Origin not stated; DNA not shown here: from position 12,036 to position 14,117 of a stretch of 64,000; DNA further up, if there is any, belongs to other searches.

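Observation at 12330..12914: H-cluster domain keeps its four Cys ligands but loses the catalytic second-shell residues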

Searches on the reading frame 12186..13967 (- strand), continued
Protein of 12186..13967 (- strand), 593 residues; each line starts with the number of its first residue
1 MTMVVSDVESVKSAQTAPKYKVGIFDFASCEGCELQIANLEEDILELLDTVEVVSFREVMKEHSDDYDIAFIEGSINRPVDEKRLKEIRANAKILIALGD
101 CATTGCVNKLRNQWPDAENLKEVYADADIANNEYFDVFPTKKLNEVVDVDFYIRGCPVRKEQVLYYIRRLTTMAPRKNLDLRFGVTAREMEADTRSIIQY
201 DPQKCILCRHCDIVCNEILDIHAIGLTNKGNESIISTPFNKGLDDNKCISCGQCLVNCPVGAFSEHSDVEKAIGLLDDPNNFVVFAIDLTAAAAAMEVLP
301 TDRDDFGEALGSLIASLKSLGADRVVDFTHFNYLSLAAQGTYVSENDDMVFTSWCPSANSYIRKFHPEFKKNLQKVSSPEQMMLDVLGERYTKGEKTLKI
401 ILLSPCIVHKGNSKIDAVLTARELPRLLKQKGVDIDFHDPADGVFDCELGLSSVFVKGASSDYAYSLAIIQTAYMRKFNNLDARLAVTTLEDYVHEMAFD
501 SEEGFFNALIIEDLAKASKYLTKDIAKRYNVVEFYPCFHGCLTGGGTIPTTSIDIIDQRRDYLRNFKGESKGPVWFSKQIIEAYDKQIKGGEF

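Call 68: search_protein_families(library=ncbifam, proteins=[window:12186-13967:-, P0057, P0113, P0108, P0157, P0162, P0174, P0188, P0104, P0119], max_evalue=0.00001)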
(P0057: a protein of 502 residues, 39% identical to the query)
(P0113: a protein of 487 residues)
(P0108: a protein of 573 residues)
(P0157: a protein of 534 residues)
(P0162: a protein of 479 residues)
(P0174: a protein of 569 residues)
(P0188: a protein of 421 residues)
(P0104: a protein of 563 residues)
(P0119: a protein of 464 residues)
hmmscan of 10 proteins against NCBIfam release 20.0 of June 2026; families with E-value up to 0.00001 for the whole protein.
window:12186-13967:- (593 aa): 13 families
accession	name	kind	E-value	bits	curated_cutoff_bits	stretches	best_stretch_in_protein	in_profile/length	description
NF040763.1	FeFe_hydrog_A6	exception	6.5e-50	170.1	765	1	190-563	131-526/571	NADH-dependent [FeFe] hydrogenase, group A6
TIGR02512.1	FeFe_hydrog_A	subfamily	1.4e-42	145.9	405.95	1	198-547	2-372/375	[FeFe] hydrogenase, group A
NF040762.1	Hydr_FeFe_Clost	exception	6e-38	130.8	900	1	180-549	120-510/572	ferredoxin hydrogenase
NF040836.1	sulfhyd_HydD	equivalog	1.2e-25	90.2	500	1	19-202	5-185/261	NADPH-dependent hydrogenase/sulfhydrogenase 1 subunit delta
TIGR04105.1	FeFe_hydrog_B1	subfamily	8.6e-24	84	450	1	194-436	135-375/462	monomeric [FeFe] hydrogenase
NF040831.1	sulfhyd_ShyD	equivalog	4.2e-21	75.6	460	1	21-165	2-142/240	NAD(P)-dependent hydrogenase/sulfhydrogenase 2 subunit delta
NF045875.1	F420_non_VhuG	exception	2e-20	73.2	450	1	17-168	2-161/286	F420-non-reducing hydrogenase subunit VhuG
TIGR03294.1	FrhG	equivalog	7.4e-20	71.7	245.5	1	20-267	2-224/228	coenzyme F420 hydrogenase subunit gamma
NF005745.0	PRK07569.1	equivalog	2.2e-12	46.9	333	1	189-267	131-211/238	bidirectional hydrogenase complex protein HoxU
NF040864.1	HgcB_ferredoxin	equivalog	9.4e-07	28.6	99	1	197-276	8-74/93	mercury methylation ferredoxin HgcB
NF042909.1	FMH_DH_FwdF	exception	9.9e-07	28.2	375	1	195-263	47-116/336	tungsten-dependent formylmethanofuran dehydrogenase subunit FwdF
TIGR01971.1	NuoI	subfamily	2.2e-06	27.3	113.05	1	202-272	41-107/121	NADH-quinone oxidoreductase, chain I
NF004538.0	PRK05888.1-4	equivalog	8.2e-06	25.5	135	0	203-267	61-121/162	NADH-quinone oxidoreductase subunit NuoI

P0057 (502 aa): 12 families
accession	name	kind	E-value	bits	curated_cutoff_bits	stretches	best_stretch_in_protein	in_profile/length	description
NF040763.1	FeFe_hydrog_A6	exception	7.9e-24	83.9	765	1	176-311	134-268/571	NADH-dependent [FeFe] hydrogenase, group A6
NF040836.1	sulfhyd_HydD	equivalog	8e-23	80.9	500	1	5-153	8-153/261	NADPH-dependent hydrogenase/sulfhydrogenase 1 subunit delta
NF040831.1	sulfhyd_ShyD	equivalog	4.2e-22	78.9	460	1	5-147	3-141/240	NAD(P)-dependent hydrogenase/sulfhydrogenase 2 subunit delta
NF040762.1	Hydr_FeFe_Clost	exception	6.4e-19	68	900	1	163-309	120-265/572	ferredoxin hydrogenase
TIGR02512.1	FeFe_hydrog_A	subfamily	2.1e-18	66.4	405.95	1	182-312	3-131/375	[FeFe] hydrogenase, group A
NF045875.1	F420_non_VhuG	exception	2.6e-17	63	450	1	4-148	6-158/286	F420-non-reducing hydrogenase subunit VhuG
TIGR03294.1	FrhG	equivalog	2.4e-15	56.9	245.5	1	3-242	2-216/228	coenzyme F420 hydrogenase subunit gamma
TIGR04105.1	FeFe_hydrog_B1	subfamily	1.2e-11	43.9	450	1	185-415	141-380/462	monomeric [FeFe] hydrogenase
NF005745.0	PRK07569.1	equivalog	2.3e-07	30.4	333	1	168-250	127-211/238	bidirectional hydrogenase complex protein HoxU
NF011390.0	PRK14815.1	equivalog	2.5e-06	26.9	281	0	35-90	58-116/183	NADH dehydrogenase subunit B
NF005012.1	PRK06411.1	subfamily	5.4e-06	26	116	0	124-153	125-154/166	NADH-quinone oxidoreductase subunit NuoB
TIGR01957.1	nuoB_fam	subfamily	5.9e-06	26.3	142.7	0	124-152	109-137/145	NADH-quinone oxidoreductase subunit B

P0113 (487 aa): 15 families
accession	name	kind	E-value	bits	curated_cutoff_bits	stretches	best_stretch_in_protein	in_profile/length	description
NF040763.1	FeFe_hydrog_A6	exception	1.8e-39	135.6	765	2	170-345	131-319/571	NADH-dependent [FeFe] hydrogenase, group A6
TIGR02512.1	FeFe_hydrog_A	subfamily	1.8e-34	119.2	405.95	2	178-346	1-182/375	[FeFe] hydrogenase, group A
NF040762.1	Hydr_FeFe_Clost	exception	1.9e-25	89.5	900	1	164-347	124-320/572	ferredoxin hydrogenase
NF040836.1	sulfhyd_HydD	equivalog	8.9e-22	77.5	500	1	1-159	1-161/261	NADPH-dependent hydrogenase/sulfhydrogenase 1 subunit delta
TIGR04105.1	FeFe_hydrog_B1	subfamily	1.5e-19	70.1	450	1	180-367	138-344/462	monomeric [FeFe] hydrogenase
NF045875.1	F420_non_VhuG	exception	2e-19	69.9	450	1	7-172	6-184/286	F420-non-reducing hydrogenase subunit VhuG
NF040831.1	sulfhyd_ShyD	equivalog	6.9e-19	68.4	460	1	7-152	2-148/240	NAD(P)-dependent hydrogenase/sulfhydrogenase 2 subunit delta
TIGR03294.1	FrhG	equivalog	1.2e-16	61.2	245.5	1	7-248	3-226/228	coenzyme F420 hydrogenase subunit gamma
NF005745.0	PRK07569.1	equivalog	1.5e-12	47.4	333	1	163-253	124-219/238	bidirectional hydrogenase complex protein HoxU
TIGR01971.1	NuoI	subfamily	1.9e-08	33.9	113.05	1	180-245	38-101/121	NADH-quinone oxidoreductase, chain I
NF042909.1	FMH_DH_FwdF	exception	3.7e-08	32.9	375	1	178-256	49-130/336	tungsten-dependent formylmethanofuran dehydrogenase subunit FwdF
NF004539.0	PRK05888.1-5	equivalog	1.4e-07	31.4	225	1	167-245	43-120/162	NADH-quinone oxidoreductase subunit NuoI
NF004538.0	PRK05888.1-4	equivalog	5.3e-07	29.4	135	1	170-246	46-121/162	NADH-quinone oxidoreductase subunit NuoI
TIGR00403.1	ndhI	equivalog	5.9e-07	29.3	302.35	1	176-243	54-120/183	NAD(P)H-quinone oxidoreductase subunit I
NF004537.0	PRK05888.1-3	equivalog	3.5e-06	26.7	163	0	171-206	100-133/204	NADH-quinone oxidoreductase subunit NuoI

P0108 (573 aa): 19 families
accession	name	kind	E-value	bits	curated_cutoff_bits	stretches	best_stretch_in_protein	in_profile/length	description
NF040763.1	FeFe_hydrog_A6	exception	4.9e-44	150.7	765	1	174-412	128-387/571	NADH-dependent [FeFe] hydrogenase, group A6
TIGR02512.1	FeFe_hydrog_A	subfamily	5.5e-35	120.9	405.95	1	186-530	2-372/375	[FeFe] hydrogenase, group A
NF040762.1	Hydr_FeFe_Clost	exception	1.1e-28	100.2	900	1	82-394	36-357/572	ferredoxin hydrogenase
TIGR04105.1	FeFe_hydrog_B1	subfamily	1.2e-19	70.3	450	1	187-418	138-372/462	monomeric [FeFe] hydrogenase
NF040831.1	sulfhyd_ShyD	equivalog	1.1e-16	61.2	460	1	15-151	3-140/240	NAD(P)-dependent hydrogenase/sulfhydrogenase 2 subunit delta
NF040836.1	sulfhyd_HydD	equivalog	7e-16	58.2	500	1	10-158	3-153/261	NADPH-dependent hydrogenase/sulfhydrogenase 1 subunit delta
NF005745.0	PRK07569.1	equivalog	1.2e-14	54.3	333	1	186-252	141-208/238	bidirectional hydrogenase complex protein HoxU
TIGR03294.1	FrhG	equivalog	3.2e-10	40.1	245.5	1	15-256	4-225/228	coenzyme F420 hydrogenase subunit gamma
NF004539.0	PRK05888.1-5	equivalog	1.8e-08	34.2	225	1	191-264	61-130/162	NADH-quinone oxidoreductase subunit NuoI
NF045875.1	F420_non_VhuG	exception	2.4e-08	33.6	450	1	13-151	5-156/286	F420-non-reducing hydrogenase subunit VhuG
NF005895.0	PRK07860.1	equivalog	8.4e-08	30.7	802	1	176-252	148-221/811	NADH-quinone oxidoreductase subunit G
TIGR01973.1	NuoG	equivalog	1.4e-07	30.7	470.05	1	179-253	129-200/606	NADH-quinone oxidoreductase subunit NuoG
NF006305.0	PRK08493.1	equivalog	1.7e-07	29.7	591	1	185-251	135-221/819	NADH-quinone oxidoreductase subunit G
TIGR01971.1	NuoI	subfamily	7.2e-07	28.8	113.05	1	189-260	40-107/121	NADH-quinone oxidoreductase, chain I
NF042909.1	FMH_DH_FwdF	exception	1.3e-06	27.8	375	1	185-256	132-200/336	tungsten-dependent formylmethanofuran dehydrogenase subunit FwdF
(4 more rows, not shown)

P0157 (534 aa): 17 families
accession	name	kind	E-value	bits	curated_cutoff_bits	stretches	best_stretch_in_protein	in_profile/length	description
NF040763.1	FeFe_hydrog_A6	exception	5.1e-147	490.7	765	1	1-516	29-548/571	NADH-dependent [FeFe] hydrogenase, group A6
NF040762.1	Hydr_FeFe_Clost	exception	1.1e-104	351.2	900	1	2-511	30-546/572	ferredoxin hydrogenase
TIGR02512.1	FeFe_hydrog_A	subfamily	3.8e-90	302.5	405.95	1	109-480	1-374/375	[FeFe] hydrogenase, group A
NF005745.0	PRK07569.1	equivalog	5.7e-47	160.1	333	1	1-180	32-212/238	bidirectional hydrogenase complex protein HoxU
TIGR01973.1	NuoG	equivalog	1.3e-41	143.1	470.05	1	2-180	28-203/606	NADH-quinone oxidoreductase subunit NuoG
TIGR04105.1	FeFe_hydrog_B1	subfamily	1.2e-36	126.4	450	1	112-416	139-422/462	monomeric [FeFe] hydrogenase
NF006305.0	PRK08493.1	equivalog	7.9e-35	120.2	591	1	1-178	30-224/819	NADH-quinone oxidoreductase subunit G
NF005895.0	PRK07860.1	equivalog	3.2e-28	98.2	802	1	2-176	47-221/811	NADH-quinone oxidoreductase subunit G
NF009454.0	PRK12814.1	equivalog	5.8e-13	48.1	916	1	1-70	32-101/657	putative NADPH-dependent glutamate synthase small subunit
NF042909.1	FMH_DH_FwdF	exception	4.6e-09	35.8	375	1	53-184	41-164/336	tungsten-dependent formylmethanofuran dehydrogenase subunit FwdF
NF004546.0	PRK05888.3-3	equivalog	2.8e-08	33.4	260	1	109-177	58-126/196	NADH-quinone oxidoreductase subunit NuoI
NF006221.0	PRK08348.1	subfamily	3.3e-08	33.3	124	1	109-204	38-118/136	NADH-plastoquinone oxidoreductase subunit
NF004537.0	PRK05888.1-3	equivalog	3.3e-08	33.3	163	1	115-176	68-131/204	NADH-quinone oxidoreductase subunit NuoI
TIGR00403.1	ndhI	equivalog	2.5e-07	30.5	302.35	1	115-178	62-122/183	NAD(P)H-quinone oxidoreductase subunit I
NF004540.0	PRK05888.2-1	equivalog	7.9e-07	28.7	215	1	113-180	42-108/139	NADH-quinone oxidoreductase subunit NuoI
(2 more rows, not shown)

P0162 (479 aa): 11 families
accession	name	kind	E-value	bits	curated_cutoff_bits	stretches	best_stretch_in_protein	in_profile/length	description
NF040763.1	FeFe_hydrog_A6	exception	2.3e-106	356.4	765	2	20-389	1-402/571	NADH-dependent [FeFe] hydrogenase, group A6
NF040762.1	Hydr_FeFe_Clost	exception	4.4e-72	243.5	900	1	21-391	2-401/572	ferredoxin hydrogenase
NF005745.0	PRK07569.1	equivalog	1.2e-57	195.1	333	1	20-246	4-229/238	bidirectional hydrogenase complex protein HoxU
TIGR02512.1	FeFe_hydrog_A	subfamily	1.4e-41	142.6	405.95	2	156-393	1-266/375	[FeFe] hydrogenase, group A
TIGR01973.1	NuoG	equivalog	1.3e-39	136.5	470.05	1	22-225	1-201/606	NADH-quinone oxidoreductase subunit NuoG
NF006305.0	PRK08493.1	equivalog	1e-31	109.8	591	1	20-226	2-225/819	NADH-quinone oxidoreductase subunit G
NF005895.0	PRK07860.1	equivalog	3e-31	108.2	802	1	12-223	10-221/811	NADH-quinone oxidoreductase subunit G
TIGR04105.1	FeFe_hydrog_B1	subfamily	2e-28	99.3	450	1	160-463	140-457/462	monomeric [FeFe] hydrogenase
NF009454.0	PRK12814.1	equivalog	7.1e-23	80.8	916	1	19-118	3-102/657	putative NADPH-dependent glutamate synthase small subunit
NF006221.0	PRK08348.1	subfamily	1.8e-06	27.7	124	1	156-234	38-104/136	NADH-plastoquinone oxidoreductase subunit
NF045874.1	Vhu_polyferre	exception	1.8e-06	27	600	1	160-233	85-156/381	F420-non-reducing hydrogenase associated-polyferredoxin VhuB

P0174 (569 aa): 10 families
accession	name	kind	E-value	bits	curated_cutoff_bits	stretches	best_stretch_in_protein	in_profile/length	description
NF040763.1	FeFe_hydrog_A6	exception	8.6e-155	516.3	765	1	5-543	3-546/571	NADH-dependent [FeFe] hydrogenase, group A6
NF040762.1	Hydr_FeFe_Clost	exception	9e-110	367.9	900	1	5-509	3-510/572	ferredoxin hydrogenase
TIGR02512.1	FeFe_hydrog_A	subfamily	7.3e-95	318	405.95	1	140-509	2-374/375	[FeFe] hydrogenase, group A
NF005745.0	PRK07569.1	equivalog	1.2e-58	198.3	333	1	5-209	6-211/238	bidirectional hydrogenase complex protein HoxU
TIGR01973.1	NuoG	equivalog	6.7e-43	147.4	470.05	1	5-213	1-206/606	NADH-quinone oxidoreductase subunit NuoG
NF006305.0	PRK08493.1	equivalog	1.2e-39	136.1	591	1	5-210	4-226/819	NADH-quinone oxidoreductase subunit G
TIGR04105.1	FeFe_hydrog_B1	subfamily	8.9e-37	126.8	450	1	143-473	140-447/462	monomeric [FeFe] hydrogenase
NF005895.0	PRK07860.1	equivalog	2.5e-30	105.2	802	1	5-210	20-225/811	NADH-quinone oxidoreductase subunit G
NF009454.0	PRK12814.1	equivalog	1.5e-23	83.1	916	1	5-106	6-108/657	putative NADPH-dependent glutamate synthase small subunit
NF004546.0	PRK05888.3-3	equivalog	4.5e-07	29.5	260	1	140-211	59-130/196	NADH-quinone oxidoreductase subunit NuoI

P0188 (421 aa): 11 families
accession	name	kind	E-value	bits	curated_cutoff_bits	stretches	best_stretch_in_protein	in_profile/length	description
NF040763.1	FeFe_hydrog_A6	exception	1.1e-74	251.9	765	1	4-392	132-532/571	NADH-dependent [FeFe] hydrogenase, group A6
TIGR02512.1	FeFe_hydrog_A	subfamily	6.1e-64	216.2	405.95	1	12-370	2-372/375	[FeFe] hydrogenase, group A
NF040762.1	Hydr_FeFe_Clost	exception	1.7e-54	185.4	900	1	5-392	132-535/572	ferredoxin hydrogenase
TIGR04105.1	FeFe_hydrog_B1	subfamily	4.1e-39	134.5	450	1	15-370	140-458/462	monomeric [FeFe] hydrogenase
NF005745.0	PRK07569.1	equivalog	7.8e-14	51.6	333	1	4-79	133-210/238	bidirectional hydrogenase complex protein HoxU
TIGR02912.1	sulfite_red_C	equivalog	6.1e-07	28.7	324.1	1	13-79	165-221/314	sulfite reductase subunit C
NF005503.0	PRK07118.1-2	equivalog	6.4e-07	28.9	252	0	15-78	165-231/292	RnfABCDGE type electron transport complex subunit B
TIGR01973.1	NuoG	equivalog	9.2e-07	28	470.05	1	9-84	133-206/606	NADH-quinone oxidoreductase subunit NuoG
NF042909.1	FMH_DH_FwdF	exception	1.9e-06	27.3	375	1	12-80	50-120/336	tungsten-dependent formylmethanofuran dehydrogenase subunit FwdF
TIGR01971.1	NuoI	subfamily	2.3e-06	27.2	113.05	1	16-79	41-101/121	NADH-quinone oxidoreductase, chain I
NF006221.0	PRK08348.1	subfamily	4e-06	26.6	124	1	12-79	39-95/136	NADH-plastoquinone oxidoreductase subunit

P0104 (563 aa): 23 families
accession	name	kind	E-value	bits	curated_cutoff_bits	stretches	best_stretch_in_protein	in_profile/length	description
NF040763.1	FeFe_hydrog_A6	exception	8.6e-47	159.8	765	1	174-535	137-525/571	NADH-dependent [FeFe] hydrogenase, group A6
TIGR02512.1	FeFe_hydrog_A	subfamily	1.7e-41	142.3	405.95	1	177-520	2-372/375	[FeFe] hydrogenase, group A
NF040762.1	Hydr_FeFe_Clost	exception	1.2e-31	110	900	1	172-410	133-392/572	ferredoxin hydrogenase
TIGR04105.1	FeFe_hydrog_B1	subfamily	9.8e-27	93.7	450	1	179-414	139-376/462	monomeric [FeFe] hydrogenase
NF040831.1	sulfhyd_ShyD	equivalog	2.9e-23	82.7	460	1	4-206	1-204/240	NAD(P)-dependent hydrogenase/sulfhydrogenase 2 subunit delta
NF040836.1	sulfhyd_HydD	equivalog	6e-21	74.8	500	1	3-204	5-208/261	NADPH-dependent hydrogenase/sulfhydrogenase 1 subunit delta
TIGR03294.1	FrhG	equivalog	1.8e-15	57.3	245.5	1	4-243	2-221/228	coenzyme F420 hydrogenase subunit gamma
NF005745.0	PRK07569.1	equivalog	8.3e-15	54.8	333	1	158-247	121-212/238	bidirectional hydrogenase complex protein HoxU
NF045875.1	F420_non_VhuG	exception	6.9e-14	51.8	450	1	2-142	3-156/286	F420-non-reducing hydrogenase subunit VhuG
TIGR01973.1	NuoG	equivalog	3.2e-10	39.4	470.05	1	169-269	128-224/606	NADH-quinone oxidoreductase subunit NuoG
NF042909.1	FMH_DH_FwdF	exception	1.9e-09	37.1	375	1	176-245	132-245/336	tungsten-dependent formylmethanofuran dehydrogenase subunit FwdF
NF040864.1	HgcB_ferredoxin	equivalog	2.3e-09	37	99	1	177-257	9-76/93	mercury methylation ferredoxin HgcB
TIGR01971.1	NuoI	subfamily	3.6e-09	36.2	113.05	1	180-252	40-108/121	NADH-quinone oxidoreductase, chain I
NF006221.0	PRK08348.1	subfamily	6.7e-08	32.3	124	1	172-247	34-97/136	NADH-plastoquinone oxidoreductase subunit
NF005895.0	PRK07860.1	equivalog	8.9e-08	30.6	802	1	169-242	150-220/811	NADH-quinone oxidoreductase subunit G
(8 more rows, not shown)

P0119 (464 aa): 17 families
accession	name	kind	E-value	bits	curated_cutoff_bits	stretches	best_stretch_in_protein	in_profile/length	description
NF040763.1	FeFe_hydrog_A6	exception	6.2e-39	133.8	765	2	162-301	124-268/571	NADH-dependent [FeFe] hydrogenase, group A6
TIGR02512.1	FeFe_hydrog_A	subfamily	3.5e-31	108.4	405.95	2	177-298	1-127/375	[FeFe] hydrogenase, group A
NF040762.1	Hydr_FeFe_Clost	exception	5.4e-27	94.6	900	1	157-298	118-264/572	ferredoxin hydrogenase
NF040836.1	sulfhyd_HydD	equivalog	2.4e-25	89.2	500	1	2-187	7-188/261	NADPH-dependent hydrogenase/sulfhydrogenase 1 subunit delta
NF040831.1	sulfhyd_ShyD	equivalog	5.5e-24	85.1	460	1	1-154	1-151/240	NAD(P)-dependent hydrogenase/sulfhydrogenase 2 subunit delta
NF045875.1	F420_non_VhuG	exception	1.4e-19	70.5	450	1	3-154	7-167/286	F420-non-reducing hydrogenase subunit VhuG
TIGR03294.1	FrhG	equivalog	1.5e-19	70.7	245.5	1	3-245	4-224/228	coenzyme F420 hydrogenase subunit gamma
TIGR04105.1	FeFe_hydrog_B1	subfamily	1e-17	64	450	1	172-299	131-258/462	monomeric [FeFe] hydrogenase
NF005745.0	PRK07569.1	equivalog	1.1e-10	41.3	333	1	170-248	133-214/238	bidirectional hydrogenase complex protein HoxU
NF042909.1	FMH_DH_FwdF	exception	1.1e-07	31.3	375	1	173-250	45-125/336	tungsten-dependent formylmethanofuran dehydrogenase subunit FwdF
TIGR01971.1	NuoI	subfamily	7.6e-07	28.8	113.05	1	182-244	41-101/121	NADH-quinone oxidoreductase, chain I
NF058577.1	FdxA_fam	equivalog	1.2e-06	28.6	65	0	225-249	8-32/52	4Fe-4S ferredoxin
NF040864.1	HgcB_ferredoxin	equivalog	2e-06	27.5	99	1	176-254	7-74/93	mercury methylation ferredoxin HgcB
NF045766.1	PhenlGlyoxDHPadI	equivalog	3.6e-06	26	700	1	177-244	6-75/443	NADH-dependent phenylglyoxylate dehydrogenase subunit beta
NF004538.0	PRK05888.1-4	equivalog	6.4e-06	25.9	135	0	183-245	61-121/162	NADH-quinone oxidoreductase subunit NuoI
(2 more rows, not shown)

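Call 81: predict_structure(alignment_id=A2)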
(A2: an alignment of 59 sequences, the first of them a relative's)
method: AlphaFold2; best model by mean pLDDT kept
length: 502 residues; sequences in the alignment: 59
mean_pLDDT: 83.6   pTM: 0.70
mean pLDDT of the five models: 83.6, 82.9, 80.4, 80.1, 77.1
residues with pLDDT >= 90: 224; 70-90: 183; 50-70: 84; < 50: 11
segments of 3 or more residues with pLDDT < 50: 162-170
pLDDT, mean of each block of 10 residues (from residue 1): 81 58 61 73 62 87 87 89 79 73 65 59 87 80 73 69 46 81 84 86 83 64 88 94 89 96 94 94 89 96 97 94 76 95 93 93 96 96 97 97 94 89 81 75 91 91 94 94 90 88 47
secondary structure, 60 per line:
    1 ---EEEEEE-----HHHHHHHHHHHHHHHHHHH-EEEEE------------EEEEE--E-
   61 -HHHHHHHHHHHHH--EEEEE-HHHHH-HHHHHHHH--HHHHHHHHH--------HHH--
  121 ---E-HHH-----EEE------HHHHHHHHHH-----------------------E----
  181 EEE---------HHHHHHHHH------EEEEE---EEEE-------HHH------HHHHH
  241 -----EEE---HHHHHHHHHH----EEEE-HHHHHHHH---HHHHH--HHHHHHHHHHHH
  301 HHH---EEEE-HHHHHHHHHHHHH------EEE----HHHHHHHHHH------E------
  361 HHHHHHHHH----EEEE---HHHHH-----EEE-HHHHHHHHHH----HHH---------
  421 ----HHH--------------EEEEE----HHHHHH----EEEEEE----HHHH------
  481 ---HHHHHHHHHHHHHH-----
elements in order: E4-9 H15-33 E35-39 E52-56 H62-74 E77-81 H83-87 H89-96 H99-107 E134-136 H143-152 E181-183 H193-201 E208-212 E216-219 H236-240 E246-248 H252-261 E266-269 H271-278 H282-286 H289-303 E307-310 H312-324 E331-333 H338-347 H361-369 E374-377 H381-385 E391-393 H395-404 E442-446 H451-456 E461-466 H471-474 H484-497
